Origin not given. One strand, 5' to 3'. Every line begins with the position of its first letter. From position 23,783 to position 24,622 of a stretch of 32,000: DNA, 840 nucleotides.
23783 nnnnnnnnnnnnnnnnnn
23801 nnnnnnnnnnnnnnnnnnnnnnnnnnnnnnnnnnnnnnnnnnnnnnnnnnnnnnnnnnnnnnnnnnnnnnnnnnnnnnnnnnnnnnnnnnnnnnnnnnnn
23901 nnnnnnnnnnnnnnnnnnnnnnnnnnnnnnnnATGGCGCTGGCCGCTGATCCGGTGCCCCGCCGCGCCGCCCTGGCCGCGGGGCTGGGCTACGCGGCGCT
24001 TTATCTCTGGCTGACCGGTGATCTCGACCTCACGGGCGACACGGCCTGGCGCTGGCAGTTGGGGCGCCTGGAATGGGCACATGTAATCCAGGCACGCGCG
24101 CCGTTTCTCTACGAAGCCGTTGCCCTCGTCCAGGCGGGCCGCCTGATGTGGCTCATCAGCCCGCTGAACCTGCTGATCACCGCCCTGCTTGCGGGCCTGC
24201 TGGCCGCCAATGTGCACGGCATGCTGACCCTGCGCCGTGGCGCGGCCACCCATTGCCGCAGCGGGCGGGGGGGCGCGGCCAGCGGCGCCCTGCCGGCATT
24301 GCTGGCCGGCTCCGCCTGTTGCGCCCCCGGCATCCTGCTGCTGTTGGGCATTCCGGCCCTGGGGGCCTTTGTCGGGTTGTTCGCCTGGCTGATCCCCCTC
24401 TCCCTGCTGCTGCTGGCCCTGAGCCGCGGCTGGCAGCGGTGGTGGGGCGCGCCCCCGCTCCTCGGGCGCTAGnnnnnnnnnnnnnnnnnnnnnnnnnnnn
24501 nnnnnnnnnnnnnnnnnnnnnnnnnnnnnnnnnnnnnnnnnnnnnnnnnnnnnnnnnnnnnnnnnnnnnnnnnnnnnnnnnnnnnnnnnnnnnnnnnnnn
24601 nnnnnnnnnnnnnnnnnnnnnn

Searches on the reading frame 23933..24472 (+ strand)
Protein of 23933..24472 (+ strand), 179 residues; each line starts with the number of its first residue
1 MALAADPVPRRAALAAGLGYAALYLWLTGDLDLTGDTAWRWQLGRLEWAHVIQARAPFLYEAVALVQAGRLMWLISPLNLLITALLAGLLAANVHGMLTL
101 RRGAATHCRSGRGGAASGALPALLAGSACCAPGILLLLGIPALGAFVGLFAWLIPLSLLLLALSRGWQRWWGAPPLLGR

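Call 3: search_protein_families(library=pfam, proteins=[window:23933-24472:+], max_evalue=0.01)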
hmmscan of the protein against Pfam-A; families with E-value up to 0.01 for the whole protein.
window:23933-24472:+ (179 aa): 1 family
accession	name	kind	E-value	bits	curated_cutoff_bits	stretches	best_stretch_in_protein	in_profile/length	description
PF02411.20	MerT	-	0.0093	16.4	32.9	1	109-161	5-55/116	MerT mercuric transport protein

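Call 4: search_protein_families(library=ncbifam, proteins=[window:23933-24472:+], max_evalue=0.01)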
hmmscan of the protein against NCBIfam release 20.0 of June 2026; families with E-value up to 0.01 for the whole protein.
window:23933-24472:+ (179 aa): 1 family
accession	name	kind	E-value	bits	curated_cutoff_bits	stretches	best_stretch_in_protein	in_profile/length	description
NF010314.2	PRK13751.2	equivalog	0.0037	17.4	150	1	107-160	3-54/116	mercuric ion transporter MerT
